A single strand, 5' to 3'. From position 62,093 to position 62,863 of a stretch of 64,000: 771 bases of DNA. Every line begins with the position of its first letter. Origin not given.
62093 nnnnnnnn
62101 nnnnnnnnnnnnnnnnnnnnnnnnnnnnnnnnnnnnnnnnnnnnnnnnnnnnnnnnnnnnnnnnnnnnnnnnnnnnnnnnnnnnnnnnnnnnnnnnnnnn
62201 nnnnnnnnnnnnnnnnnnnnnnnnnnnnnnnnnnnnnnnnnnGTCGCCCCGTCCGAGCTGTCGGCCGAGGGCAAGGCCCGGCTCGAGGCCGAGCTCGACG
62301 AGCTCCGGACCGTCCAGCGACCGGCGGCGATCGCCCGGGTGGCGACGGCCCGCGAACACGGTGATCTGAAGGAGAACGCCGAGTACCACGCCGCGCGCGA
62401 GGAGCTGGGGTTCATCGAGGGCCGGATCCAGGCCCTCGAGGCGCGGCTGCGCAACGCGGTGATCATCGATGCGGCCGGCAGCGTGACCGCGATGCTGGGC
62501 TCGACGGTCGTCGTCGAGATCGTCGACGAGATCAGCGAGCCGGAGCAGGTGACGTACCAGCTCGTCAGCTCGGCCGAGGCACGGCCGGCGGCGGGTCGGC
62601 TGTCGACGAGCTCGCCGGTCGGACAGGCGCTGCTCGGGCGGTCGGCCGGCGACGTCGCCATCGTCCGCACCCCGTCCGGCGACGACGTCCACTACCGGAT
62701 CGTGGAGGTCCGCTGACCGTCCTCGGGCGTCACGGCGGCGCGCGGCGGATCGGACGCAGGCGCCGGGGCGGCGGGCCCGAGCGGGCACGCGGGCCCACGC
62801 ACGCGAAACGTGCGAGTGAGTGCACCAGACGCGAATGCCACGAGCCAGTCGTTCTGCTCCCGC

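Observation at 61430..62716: GreA-like elongation factor with a 260-aa N-terminal domain of unknown function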

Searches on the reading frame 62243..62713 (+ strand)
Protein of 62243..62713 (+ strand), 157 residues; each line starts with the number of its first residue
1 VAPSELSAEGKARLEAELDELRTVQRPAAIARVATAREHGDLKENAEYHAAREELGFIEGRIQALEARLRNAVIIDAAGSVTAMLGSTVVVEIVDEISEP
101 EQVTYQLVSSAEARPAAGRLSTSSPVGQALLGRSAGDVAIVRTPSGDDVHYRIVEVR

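Call 99: find_homologous_proteins(query=window:62243-62713:+, max_evalue=1e-10)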
Query window:62243-62713:+ (157 aa): 7977 proteins with E <= 1e-10 among 8000 candidates; the best 120 are listed.
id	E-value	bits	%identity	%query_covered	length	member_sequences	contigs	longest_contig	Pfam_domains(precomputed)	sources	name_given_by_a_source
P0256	2.0e-51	192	67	97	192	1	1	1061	PF01272.26,PF03449.21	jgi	jgi:transcription elongation factor GreA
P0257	1.6e-48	182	65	98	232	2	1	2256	PF01272.26,PF03449.21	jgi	jgi:transcription elongation factor GreA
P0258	2.6e-48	182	65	98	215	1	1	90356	PF03449.21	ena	-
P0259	2.6e-44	169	59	97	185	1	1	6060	PF01272.26,PF03449.21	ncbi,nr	ncbi:MAG TPA: transcription elongation factor GreA, partial [Candidatus Dormibacteraeota bacterium]|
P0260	6.6e-43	164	60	99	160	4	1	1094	PF01272.26,PF03449.21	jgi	-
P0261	7.7e-43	164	61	96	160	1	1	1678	PF01272.26,PF03449.21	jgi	jgi:transcription elongation factor GreA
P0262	9.4e-43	164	60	96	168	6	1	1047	PF01272.26,PF03449.21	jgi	jgi:transcription elongation factor GreA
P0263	1.1e-42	163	62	97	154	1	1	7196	PF01272.26,PF03449.21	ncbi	ncbi:MAG: transcription elongation factor GreA [Chloroflexota bacterium]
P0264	1.4e-42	163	59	96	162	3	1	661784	PF01272.26,PF03449.21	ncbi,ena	-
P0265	3.3e-42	162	58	97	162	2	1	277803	PF01272.26,PF03449.21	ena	-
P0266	4.6e-42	161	60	97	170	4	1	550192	PF01272.26,PF03449.21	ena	-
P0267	6.7e-42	161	57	96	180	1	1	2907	PF01272.26,PF03449.21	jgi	jgi:transcription elongation factor GreA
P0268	6.8e-42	161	56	99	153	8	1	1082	PF01272.26,PF03449.21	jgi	jgi:transcription elongation factor GreA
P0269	7.2e-42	161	57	96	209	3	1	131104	PF01272.26,PF03449.21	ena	-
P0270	1.6e-41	160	59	96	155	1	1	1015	PF01272.26,PF03449.21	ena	-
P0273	2.3e-41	159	57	98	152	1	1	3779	PF01272.26,PF03449.21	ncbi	ncbi:MAG: transcription elongation factor GreA [Candidatus Limnocylindrales bacterium]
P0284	2.7e-39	152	56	99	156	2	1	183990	PF01272.26,PF03449.21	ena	-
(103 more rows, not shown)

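Call 101: find_encoding_contigs(protein=P0264, flank=3000, max_places=1)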
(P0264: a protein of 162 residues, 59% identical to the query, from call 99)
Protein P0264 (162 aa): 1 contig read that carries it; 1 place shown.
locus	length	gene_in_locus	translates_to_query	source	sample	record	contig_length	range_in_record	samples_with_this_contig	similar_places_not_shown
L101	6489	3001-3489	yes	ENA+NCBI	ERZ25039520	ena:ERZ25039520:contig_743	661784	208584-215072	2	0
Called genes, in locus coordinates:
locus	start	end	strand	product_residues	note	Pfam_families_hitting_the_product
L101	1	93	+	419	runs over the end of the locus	PF00270:DEAD, PF04851:ResIII (weak), PF13245:AAA_19 (faint), PF00271:Helicase_C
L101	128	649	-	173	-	-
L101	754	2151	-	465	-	PF00144:Beta-lactamase, PF13354:Beta-lactamase2 (faint)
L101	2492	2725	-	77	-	-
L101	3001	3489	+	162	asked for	PF03449:GreA_GreB_N, PF01272:GreA_GreB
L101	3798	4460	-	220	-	PF00072:Response_reg, PF00196:GerE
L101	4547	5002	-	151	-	PF00072:Response_reg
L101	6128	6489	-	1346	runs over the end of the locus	PF01590:GAF, PF13185:GAF_2, PF01590:GAF, PF13185:GAF_2, PF01590:GAF, PF13185:GAF_2, PF13492:GAF_3, PF01590:GAF, +10 more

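Call 102: find_encoding_contigs(protein=P0263, flank=3000, max_places=1)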
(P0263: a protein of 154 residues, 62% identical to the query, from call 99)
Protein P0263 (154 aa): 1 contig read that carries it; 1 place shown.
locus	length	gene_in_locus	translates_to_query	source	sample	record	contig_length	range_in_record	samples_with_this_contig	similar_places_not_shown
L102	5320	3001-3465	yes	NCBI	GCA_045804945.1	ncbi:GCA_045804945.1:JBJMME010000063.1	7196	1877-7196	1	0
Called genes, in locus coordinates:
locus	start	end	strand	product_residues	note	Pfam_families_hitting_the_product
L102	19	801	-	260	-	PF01904:DUF72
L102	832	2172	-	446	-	PF00144:Beta-lactamase, PF13354:Beta-lactamase2 (faint)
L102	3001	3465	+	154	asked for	PF03449:GreA_GreB_N, PF01272:GreA_GreB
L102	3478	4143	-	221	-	PF00072:Response_reg, PF00196:GerE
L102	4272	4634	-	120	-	PF00072:Response_reg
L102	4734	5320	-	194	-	PF02518:HATPase_c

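Call 103: find_encoding_contigs(protein=P0273, flank=3000, max_places=1)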
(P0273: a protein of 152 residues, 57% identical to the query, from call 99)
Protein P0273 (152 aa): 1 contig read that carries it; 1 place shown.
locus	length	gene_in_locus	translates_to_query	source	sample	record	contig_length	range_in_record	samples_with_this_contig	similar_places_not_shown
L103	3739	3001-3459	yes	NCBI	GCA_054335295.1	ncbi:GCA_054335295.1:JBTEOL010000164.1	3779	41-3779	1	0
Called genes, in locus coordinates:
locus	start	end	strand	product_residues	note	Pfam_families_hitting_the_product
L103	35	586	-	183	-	-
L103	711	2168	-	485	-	PF00144:Beta-lactamase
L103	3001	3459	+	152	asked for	PF03449:GreA_GreB_N, PF01272:GreA_GreB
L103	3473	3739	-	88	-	PF00196:GerE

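Call 104: find_encoding_contigs(protein=P0284, flank=3000, max_places=1)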
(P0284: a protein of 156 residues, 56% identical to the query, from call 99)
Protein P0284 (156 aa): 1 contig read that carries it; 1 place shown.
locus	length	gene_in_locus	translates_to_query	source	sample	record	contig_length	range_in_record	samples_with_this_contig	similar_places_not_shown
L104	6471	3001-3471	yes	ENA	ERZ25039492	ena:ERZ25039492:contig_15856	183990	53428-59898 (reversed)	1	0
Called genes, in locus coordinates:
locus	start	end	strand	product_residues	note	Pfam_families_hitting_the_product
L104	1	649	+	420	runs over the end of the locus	PF00270:DEAD, PF04851:ResIII (weak), PF00271:Helicase_C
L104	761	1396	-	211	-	PF00144:Beta-lactamase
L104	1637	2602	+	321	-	-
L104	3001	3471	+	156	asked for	PF03449:GreA_GreB_N, PF01272:GreA_GreB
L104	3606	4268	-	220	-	PF00072:Response_reg, PF00196:GerE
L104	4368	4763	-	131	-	PF00072:Response_reg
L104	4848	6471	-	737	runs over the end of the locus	PF01590:GAF, PF13185:GAF_2, PF13492:GAF_3, PF00989:PAS, PF08448:PAS_4, PF13426:PAS_9, PF00989:PAS, PF08448:PAS_4, +8 more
